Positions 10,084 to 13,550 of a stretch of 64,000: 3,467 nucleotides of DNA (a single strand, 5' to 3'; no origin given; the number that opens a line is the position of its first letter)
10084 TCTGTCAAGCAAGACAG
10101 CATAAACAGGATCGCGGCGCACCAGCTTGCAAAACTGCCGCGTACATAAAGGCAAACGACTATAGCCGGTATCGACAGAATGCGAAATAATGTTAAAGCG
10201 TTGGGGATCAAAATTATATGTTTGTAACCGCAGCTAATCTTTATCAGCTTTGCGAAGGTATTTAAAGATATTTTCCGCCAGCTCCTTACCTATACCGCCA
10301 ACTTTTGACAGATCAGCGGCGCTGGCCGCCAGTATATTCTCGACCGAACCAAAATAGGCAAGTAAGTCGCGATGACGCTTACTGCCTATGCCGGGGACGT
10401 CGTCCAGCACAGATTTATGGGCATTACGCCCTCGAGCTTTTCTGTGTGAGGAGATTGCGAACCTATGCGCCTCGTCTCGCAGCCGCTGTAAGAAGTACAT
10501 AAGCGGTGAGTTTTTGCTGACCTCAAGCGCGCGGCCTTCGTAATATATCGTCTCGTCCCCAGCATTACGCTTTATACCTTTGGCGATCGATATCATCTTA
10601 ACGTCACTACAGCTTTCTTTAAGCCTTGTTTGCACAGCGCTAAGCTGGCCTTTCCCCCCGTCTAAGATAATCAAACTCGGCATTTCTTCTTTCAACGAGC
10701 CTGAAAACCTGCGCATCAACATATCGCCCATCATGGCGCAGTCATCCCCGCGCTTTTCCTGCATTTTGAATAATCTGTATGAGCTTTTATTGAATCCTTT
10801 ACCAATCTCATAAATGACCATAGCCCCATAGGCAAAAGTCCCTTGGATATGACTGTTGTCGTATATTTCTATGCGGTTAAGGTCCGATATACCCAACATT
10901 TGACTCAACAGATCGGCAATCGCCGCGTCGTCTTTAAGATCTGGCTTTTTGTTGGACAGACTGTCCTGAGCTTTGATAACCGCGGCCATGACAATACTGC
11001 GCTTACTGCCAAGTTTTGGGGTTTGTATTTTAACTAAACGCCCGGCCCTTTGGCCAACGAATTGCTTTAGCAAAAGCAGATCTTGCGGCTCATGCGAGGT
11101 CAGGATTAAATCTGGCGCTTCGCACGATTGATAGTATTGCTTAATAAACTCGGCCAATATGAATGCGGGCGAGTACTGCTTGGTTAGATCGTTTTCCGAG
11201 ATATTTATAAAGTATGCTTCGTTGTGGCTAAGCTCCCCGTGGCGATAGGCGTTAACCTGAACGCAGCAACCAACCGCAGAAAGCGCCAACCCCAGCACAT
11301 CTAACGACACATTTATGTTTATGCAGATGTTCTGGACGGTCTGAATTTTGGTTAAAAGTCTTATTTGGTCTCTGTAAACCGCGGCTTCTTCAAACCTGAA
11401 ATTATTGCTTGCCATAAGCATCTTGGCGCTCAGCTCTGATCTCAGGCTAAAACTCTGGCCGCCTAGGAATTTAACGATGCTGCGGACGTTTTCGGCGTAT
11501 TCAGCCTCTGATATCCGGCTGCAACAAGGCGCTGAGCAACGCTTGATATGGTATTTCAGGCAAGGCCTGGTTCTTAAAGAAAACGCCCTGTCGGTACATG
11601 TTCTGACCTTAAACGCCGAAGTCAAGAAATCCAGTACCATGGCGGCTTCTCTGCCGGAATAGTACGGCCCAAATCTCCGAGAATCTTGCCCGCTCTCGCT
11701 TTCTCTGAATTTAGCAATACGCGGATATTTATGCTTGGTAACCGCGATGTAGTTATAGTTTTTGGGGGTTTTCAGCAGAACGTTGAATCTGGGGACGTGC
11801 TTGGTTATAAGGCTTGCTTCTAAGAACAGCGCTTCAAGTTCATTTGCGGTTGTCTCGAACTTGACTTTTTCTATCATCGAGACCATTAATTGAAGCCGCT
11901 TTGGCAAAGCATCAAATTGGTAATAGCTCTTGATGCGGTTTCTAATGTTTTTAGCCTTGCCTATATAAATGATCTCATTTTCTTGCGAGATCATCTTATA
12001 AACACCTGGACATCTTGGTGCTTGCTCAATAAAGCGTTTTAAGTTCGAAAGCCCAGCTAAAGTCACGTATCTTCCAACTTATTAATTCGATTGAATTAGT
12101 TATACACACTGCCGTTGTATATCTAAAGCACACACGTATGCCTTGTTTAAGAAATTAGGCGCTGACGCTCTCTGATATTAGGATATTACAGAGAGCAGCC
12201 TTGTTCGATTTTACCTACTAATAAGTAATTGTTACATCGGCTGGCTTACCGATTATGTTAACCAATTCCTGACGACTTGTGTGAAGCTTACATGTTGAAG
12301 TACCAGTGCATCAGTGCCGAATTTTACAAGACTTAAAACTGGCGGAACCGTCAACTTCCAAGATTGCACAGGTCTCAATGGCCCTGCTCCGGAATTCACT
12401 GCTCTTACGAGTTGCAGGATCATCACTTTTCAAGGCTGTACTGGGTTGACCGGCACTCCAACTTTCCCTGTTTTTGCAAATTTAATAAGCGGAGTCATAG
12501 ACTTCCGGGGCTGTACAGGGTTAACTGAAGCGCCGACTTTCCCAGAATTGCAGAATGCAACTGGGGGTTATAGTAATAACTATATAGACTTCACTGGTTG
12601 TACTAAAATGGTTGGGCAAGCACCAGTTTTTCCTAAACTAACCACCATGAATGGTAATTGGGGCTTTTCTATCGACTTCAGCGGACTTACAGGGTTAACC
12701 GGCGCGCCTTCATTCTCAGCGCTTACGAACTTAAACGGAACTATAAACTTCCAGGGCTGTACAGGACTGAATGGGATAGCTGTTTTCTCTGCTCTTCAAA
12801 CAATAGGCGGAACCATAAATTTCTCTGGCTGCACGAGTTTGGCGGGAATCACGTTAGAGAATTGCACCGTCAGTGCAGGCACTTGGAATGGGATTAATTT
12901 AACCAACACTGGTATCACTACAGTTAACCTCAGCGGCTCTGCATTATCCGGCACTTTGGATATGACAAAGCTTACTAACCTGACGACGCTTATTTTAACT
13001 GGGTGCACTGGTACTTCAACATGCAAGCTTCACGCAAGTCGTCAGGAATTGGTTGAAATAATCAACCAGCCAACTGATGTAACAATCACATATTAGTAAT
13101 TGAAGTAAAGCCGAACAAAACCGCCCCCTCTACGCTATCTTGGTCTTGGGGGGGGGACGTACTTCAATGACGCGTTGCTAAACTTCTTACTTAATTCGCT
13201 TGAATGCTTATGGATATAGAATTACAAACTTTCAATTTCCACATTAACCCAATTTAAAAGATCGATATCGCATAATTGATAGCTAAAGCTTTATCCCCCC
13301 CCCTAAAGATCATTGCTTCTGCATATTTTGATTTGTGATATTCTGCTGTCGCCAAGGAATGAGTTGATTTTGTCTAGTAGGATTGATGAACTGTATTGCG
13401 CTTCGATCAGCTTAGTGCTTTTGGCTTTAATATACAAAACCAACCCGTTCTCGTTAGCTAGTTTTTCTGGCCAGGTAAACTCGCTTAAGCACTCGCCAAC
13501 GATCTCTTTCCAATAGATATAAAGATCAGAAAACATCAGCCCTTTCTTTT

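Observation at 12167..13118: LRR-like ORF bracketed by 95-bp inverted repeats; the left arm is an orphan inverted copy of the gene's own tail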

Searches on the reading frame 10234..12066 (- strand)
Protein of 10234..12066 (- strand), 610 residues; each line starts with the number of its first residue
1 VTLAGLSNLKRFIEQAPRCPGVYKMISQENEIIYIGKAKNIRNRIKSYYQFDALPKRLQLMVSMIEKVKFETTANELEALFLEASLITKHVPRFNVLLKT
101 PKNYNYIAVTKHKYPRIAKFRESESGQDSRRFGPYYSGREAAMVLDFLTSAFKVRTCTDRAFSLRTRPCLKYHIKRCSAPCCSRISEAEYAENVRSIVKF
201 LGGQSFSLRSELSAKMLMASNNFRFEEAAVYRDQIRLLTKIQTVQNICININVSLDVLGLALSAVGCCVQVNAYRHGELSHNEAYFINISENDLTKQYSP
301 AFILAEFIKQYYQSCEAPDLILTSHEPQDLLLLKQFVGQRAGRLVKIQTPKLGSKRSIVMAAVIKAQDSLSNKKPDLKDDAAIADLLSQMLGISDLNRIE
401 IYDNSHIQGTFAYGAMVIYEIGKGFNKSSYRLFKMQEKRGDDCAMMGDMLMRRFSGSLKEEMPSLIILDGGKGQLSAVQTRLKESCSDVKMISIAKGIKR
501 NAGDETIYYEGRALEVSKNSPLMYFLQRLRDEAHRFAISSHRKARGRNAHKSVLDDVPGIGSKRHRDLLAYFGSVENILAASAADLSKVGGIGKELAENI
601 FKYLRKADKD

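Call 4: search_protein_families(library=pfam, proteins=[window:10234-12066:-], max_evalue=1)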
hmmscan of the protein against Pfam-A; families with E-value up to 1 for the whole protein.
window:10234-12066:- (610 aa): 13 families
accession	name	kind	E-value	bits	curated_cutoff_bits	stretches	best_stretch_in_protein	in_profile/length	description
PF08459.17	UvrC_RNaseH_dom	-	3.3e-43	147.7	22.3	1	389-538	2-159/159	UvrC RNAse H endonuclease domain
PF22920.2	UvrC_RNaseH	-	6.6e-20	71.6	24.3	1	255-372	2-115/116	UvrC Ribonuclease H-like domain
PF14520.12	HHH_5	-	1.8e-11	44.8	27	1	553-606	3-57/57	Helix-hairpin-helix domain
PF01541.30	GIY-YIG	-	6.2e-09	36.5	22.6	1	20-92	2-74/78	GIY-YIG catalytic domain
PF12826.13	HHH_2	-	6.9e-08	33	27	1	557-607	8-58/64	Helix-hairpin-helix motif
PF02151.25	UVR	-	9.2e-08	32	21.5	1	210-238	5-33/36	UvrB/uvrC motif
PF12836.13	HHH_3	-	6.8e-06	26.5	27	1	580-603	10-33/65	Helix-hairpin-helix motif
PF00633.29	HHH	-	9.9e-06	25.6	24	1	574-603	1-30/30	Helix-hairpin-helix motif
PF01367.25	5_3_exonuc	-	0.0028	18.6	40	1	556-599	22-63/97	5'-3' exonuclease, C-terminal SAM fold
PF24348.1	DUF7508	-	0.017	15.7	26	1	12-79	14-69/79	Domain of unknown function (DUF7508)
PF13072.11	MciZ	-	0.017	15.3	22.2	1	24-49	2-27/37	Mother cell inhibitor of FtsZ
PF11798.14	IMS_HHH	-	0.16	12.7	24.4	0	585-599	12-26/32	IMS family HHH motif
PF20815.3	GIY_YIG_2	-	0.21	12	22.4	1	26-47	27-50/153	GIY-YIG catalytic domain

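Call 19: find_encoding_contigs(protein=window:10234-12066:-, flank=10000, max_places=10)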
Protein window:10234-12066:- (610 aa): no gene with exactly this product is on record in the collection.

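Call 21: find_homologous_proteins(query=window:10234-12066:-, max_evalue=1e-80)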
Query window:10234-12066:- (610 aa): 6656 proteins with E <= 1e-80 among 8000 candidates; the best 120 are listed.
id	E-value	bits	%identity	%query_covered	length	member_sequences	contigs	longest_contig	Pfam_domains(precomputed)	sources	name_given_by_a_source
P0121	0.0e+0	1355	100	100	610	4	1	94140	PF12826.14,PF27096.1,PF14520.13,PF02151.26,PF01541.31,PF12836.14,PF22920.3,PF00633.30,PF08459.18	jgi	jgi:excinuclease ABC subunit C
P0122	0.0e+0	1136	87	96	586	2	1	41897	PF12826.14,PF27096.1,PF14520.13,PF02151.26,PF01541.31,PF22920.3,PF08459.18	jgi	jgi:excinuclease ABC subunit C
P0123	1.1e-182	627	50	100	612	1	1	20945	PF12826.14,PF27096.1,PF14520.13,PF02151.26,PF01541.31,PF22920.3,PF08459.18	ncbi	-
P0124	9.3e-141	489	42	99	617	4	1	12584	PF27096.1,PF14520.13,PF02151.26,PF01541.31,PF22920.3,PF08459.18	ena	-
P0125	1.2e-137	478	41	99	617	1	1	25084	PF12826.14,PF27096.1,PF14520.13,PF02151.26,PF01541.31,PF22920.3,PF08459.18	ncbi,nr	ncbi:MAG: excinuclease ABC subunit UvrC [Alphaproteobacteria bacterium]|nr:excinuclease ABC subunit 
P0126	1.1e-134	469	40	99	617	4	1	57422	PF12826.14,PF27096.1,PF14520.13,PF02151.26,PF01541.31,PF22920.3,PF08459.18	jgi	jgi:excinuclease ABC subunit C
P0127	7.5e-134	466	41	99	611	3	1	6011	PF12826.14,PF27096.1,PF14520.13,PF02151.26,PF01541.31,PF22920.3,PF08459.18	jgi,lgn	jgi:excinuclease ABC subunit C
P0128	8.2e-134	466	41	98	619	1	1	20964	PF12826.14,PF27096.1,PF14520.13,PF02151.26,PF01541.31,PF22920.3,PF08459.18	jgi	jgi:excinuclease ABC subunit C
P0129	3.1e-133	464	41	99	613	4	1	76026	PF12826.14,PF27096.1,PF14520.13,PF02151.26,PF01541.31,PF22920.3,PF00633.30,PF08459.18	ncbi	-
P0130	1.0e-132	462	41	99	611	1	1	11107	PF12826.14,PF27096.1,PF14520.13,PF02151.26,PF01541.31,PF22920.3,PF08459.18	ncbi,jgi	jgi:excinuclease ABC subunit C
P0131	5.5e-132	460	41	99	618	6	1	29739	PF12826.14,PF27096.1,PF14520.13,PF02151.26,PF01541.31,PF12836.14,PF22920.3,PF08459.18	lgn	-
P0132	6.4e-132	460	43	96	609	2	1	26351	PF12826.14,PF27096.1,PF14520.13,PF02151.26,PF01541.31,PF22920.3,PF00633.30,PF08459.18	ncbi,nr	ncbi:MAG: excinuclease ABC subunit UvrC [Alphaproteobacteria bacterium]|nr:excinuclease ABC subunit 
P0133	3.5e-131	457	40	99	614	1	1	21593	PF12826.14,PF27096.1,PF14520.13,PF02151.26,PF01541.31,PF22920.3,PF08459.18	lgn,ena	-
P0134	3.5e-131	457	42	98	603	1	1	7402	PF12826.14,PF27096.1,PF14520.13,PF02151.26,PF01541.31,PF22920.3,PF08459.18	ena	-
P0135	3.5e-131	457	42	99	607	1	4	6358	PF12826.14,PF27096.1,PF14520.13,PF02151.26,PF01541.31,PF22920.3,PF00633.30,PF08459.18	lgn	-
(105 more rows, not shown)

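Call 22: find_encoding_contigs(protein=P0122, flank=10000, max_places=6)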
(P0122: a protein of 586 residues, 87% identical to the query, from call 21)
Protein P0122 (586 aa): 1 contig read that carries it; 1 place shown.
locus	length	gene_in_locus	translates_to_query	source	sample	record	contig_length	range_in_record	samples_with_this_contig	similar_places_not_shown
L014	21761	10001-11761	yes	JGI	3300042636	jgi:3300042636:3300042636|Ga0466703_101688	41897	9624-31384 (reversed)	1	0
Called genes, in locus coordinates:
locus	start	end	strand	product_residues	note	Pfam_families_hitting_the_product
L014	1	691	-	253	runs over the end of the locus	PF00696:AA_kinase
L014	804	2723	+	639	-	PF00456:Transketolase_N, PF13292:DXP_synthase_N, PF02779:Transket_pyr, PF02780:Transketolase_C, PF22613:Transketolase_C_1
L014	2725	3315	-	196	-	PF03548:LolA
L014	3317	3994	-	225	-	PF04002:RadC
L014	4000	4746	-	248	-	PF00557:Peptidase_M24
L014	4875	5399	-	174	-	PF06242:TrcR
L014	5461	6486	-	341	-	PF00089:Trypsin (faint), PF13365:Trypsin_2 (faint)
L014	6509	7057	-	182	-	-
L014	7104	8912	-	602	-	PF07167:PhaC_N, PF00561:Abhydrolase_1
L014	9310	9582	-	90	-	-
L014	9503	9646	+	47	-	-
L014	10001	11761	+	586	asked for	PF01541:GIY-YIG (faint), PF27096:UvrC_M, PF02151:UVR, PF22920:UvrC_RNaseH, PF08459:UvrC_RNaseH_dom, PF12826:HHH_2 (faint), PF14520:HHH_5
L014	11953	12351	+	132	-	PF01066:CDP-OH_P_transf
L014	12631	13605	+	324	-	PF07690:MFS_1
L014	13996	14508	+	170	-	-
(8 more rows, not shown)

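Call 23: find_encoding_contigs(protein=P0123, flank=10000, max_places=6)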
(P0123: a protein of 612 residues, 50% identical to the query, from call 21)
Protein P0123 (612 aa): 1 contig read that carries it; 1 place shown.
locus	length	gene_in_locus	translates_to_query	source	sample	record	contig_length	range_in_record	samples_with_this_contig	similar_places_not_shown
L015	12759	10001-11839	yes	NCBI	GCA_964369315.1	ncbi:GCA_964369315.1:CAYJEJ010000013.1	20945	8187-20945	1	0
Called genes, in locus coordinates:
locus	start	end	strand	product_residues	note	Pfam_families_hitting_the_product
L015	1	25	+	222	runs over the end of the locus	-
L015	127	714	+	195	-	PF09335:VTT_dom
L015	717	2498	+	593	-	PF01368:DHH, PF02272:DHHA1, PF17768:RecJ_OB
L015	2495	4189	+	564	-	-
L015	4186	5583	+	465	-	-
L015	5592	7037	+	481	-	PF00361:Proton_antipo_M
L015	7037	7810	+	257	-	PF03099:BPL_LplA_LipB, PF02237:BPL_C (weak)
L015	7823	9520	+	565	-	PF00753:Lactamase_B, PF23023:Anti-Pycsar_Apyc1 (faint), PF12706:Lactamase_B_2, PF22505:RNase_J_b_CASP, PF07521:RMMBL (weak)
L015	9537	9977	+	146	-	PF00692:dUTPase, PF22769:DCD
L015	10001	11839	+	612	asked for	PF01541:GIY-YIG, PF27096:UvrC_M, PF02151:UVR (weak), PF22920:UvrC_RNaseH, PF08459:UvrC_RNaseH_dom, PF14520:HHH_5, PF12826:HHH_2 (weak)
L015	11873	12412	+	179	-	PF01066:CDP-OH_P_transf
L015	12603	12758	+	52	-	?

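Call 24: list_cluster_members(proteins=[P0121, P0122, P0001, P0003, P0002])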
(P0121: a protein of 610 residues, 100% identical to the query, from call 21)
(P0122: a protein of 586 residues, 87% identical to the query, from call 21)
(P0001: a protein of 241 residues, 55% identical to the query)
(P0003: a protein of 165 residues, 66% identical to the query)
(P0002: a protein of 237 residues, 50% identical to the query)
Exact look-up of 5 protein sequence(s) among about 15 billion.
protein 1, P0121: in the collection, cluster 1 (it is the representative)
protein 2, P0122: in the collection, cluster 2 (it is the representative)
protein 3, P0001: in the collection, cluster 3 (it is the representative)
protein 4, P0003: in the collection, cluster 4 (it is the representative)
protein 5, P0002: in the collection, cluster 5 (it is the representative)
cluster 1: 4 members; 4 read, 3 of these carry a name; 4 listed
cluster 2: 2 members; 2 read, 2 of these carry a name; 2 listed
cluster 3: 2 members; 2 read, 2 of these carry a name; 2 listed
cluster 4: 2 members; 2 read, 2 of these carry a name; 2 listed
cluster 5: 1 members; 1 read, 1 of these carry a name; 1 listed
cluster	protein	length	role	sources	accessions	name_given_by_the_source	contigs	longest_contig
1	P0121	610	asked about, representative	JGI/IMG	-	excinuclease ABC subunit C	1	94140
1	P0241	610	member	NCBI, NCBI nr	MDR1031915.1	MAG: excinuclease ABC subunit UvrC [Holosporales bacterium] | excinuclease ABC subunit UvrC [Holosporales bacterium]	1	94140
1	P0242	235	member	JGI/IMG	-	excinuclease ABC subunit C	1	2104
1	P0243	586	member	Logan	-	-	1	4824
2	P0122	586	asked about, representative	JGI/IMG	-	excinuclease ABC subunit C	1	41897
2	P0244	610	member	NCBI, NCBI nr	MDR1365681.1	MAG: excinuclease ABC subunit UvrC [Holosporales bacterium] | excinuclease ABC subunit UvrC [Holosporales bacterium]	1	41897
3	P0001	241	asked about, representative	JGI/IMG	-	hypothetical protein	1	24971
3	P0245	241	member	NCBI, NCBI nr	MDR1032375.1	MAG: hypothetical protein LBL30_04660 [Holosporales bacterium] | hypothetical protein [Holosporales bacterium]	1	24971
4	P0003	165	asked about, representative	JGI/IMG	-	uncharacterized protein YjbI with pentapeptide repeats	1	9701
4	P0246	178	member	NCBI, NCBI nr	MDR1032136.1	MAG: hypothetical protein LBL30_03405 [Holosporales bacterium] | hypothetical protein [Holosporales bacterium]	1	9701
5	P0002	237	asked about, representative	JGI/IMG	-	hypothetical protein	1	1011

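Call 26: find_encoding_contigs(protein=P0245, flank=10000, max_places=3)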
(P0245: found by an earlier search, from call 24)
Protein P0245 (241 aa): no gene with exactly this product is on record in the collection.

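Call 27: find_encoding_contigs(protein=P0246, flank=10000, max_places=3)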
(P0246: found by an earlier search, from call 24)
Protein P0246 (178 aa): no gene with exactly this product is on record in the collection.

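Call 31: find_encoding_contigs(protein=window:10234-11994:-, flank=10000, max_places=10)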
Protein window:10234-11994:- (586 aa): 1 contig read that carries it; 1 place shown.
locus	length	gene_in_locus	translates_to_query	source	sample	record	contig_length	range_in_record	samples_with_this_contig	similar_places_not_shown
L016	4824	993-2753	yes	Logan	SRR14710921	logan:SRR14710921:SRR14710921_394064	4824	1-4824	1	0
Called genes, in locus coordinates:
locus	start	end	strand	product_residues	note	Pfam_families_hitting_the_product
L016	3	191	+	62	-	?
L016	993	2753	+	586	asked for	PF01541:GIY-YIG (weak), PF27096:UvrC_M, PF02151:UVR (weak), PF22920:UvrC_RNaseH, PF08459:UvrC_RNaseH_dom, PF12836:HHH_3 (faint), PF12826:HHH_2 (weak), PF14520:HHH_5, +1 more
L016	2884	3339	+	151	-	PF01066:CDP-OH_P_transf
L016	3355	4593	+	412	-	PF07690:MFS_1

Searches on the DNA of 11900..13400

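Call 49: search_rna_families(source=window, start=11900, end=13400, threshold=evalue, max_evalue=1)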
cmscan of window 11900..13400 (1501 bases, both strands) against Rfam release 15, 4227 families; matches with E-value up to 1: 0.
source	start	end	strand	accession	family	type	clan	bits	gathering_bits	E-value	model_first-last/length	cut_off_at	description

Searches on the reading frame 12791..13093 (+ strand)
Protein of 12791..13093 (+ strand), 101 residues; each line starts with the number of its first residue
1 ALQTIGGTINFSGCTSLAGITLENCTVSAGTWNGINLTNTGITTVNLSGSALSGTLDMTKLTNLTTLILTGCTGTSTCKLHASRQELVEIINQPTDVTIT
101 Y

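Call 74: search_protein_representatives(alignment_id=A6)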
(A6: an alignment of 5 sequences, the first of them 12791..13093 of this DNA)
Query: 5 sequences, 105 profile positions. Proteins with E-value up to 0.001 (for the whole library): 283; up to 1e-10: 12; up to 1e-30: 4. The best 150 are listed.
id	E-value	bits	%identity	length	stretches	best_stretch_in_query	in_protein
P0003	3.8e-52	190.7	-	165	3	1-105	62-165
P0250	4.5e-48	177.6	-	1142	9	1-103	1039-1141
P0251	6.5e-44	164.3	-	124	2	1-103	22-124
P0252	7.6e-32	125.5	-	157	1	33-105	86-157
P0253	3.5e-16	75.1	-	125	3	1-43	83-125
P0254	5.9e-16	74.4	-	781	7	9-75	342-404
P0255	5.1e-14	68.2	-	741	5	10-76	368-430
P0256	7.3e-13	64.4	-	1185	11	18-57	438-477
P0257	5.8e-12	61.6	-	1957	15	10-83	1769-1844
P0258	6.1e-12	61.5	-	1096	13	16-56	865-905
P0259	8.3e-12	61.0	-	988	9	17-89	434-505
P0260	3.0e-11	59.3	-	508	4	13-57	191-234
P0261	1.5e-10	57.0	-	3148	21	35-69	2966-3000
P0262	5.6e-10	55.2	-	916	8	15-56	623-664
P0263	1.0e-09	54.3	-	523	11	9-33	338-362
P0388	8.7e-05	38.5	-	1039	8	15-63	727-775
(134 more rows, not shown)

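Call 82: search_protein_families(library=pfam, proteins=[P0250], max_evalue=0.01)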
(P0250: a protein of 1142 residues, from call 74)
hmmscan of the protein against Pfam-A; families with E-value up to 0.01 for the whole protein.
P0250 (1142 aa): 2 families
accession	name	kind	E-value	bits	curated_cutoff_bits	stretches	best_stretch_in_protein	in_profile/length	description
PF00805.28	Pentapeptide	-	0.0017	18.4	20.2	0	1056-1094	2-40/40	Pentapeptide repeats (8 copies)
PF13599.13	Pentapeptide_4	-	0.0051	17.3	38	0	1050-1094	22-65/78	Pentapeptide repeat region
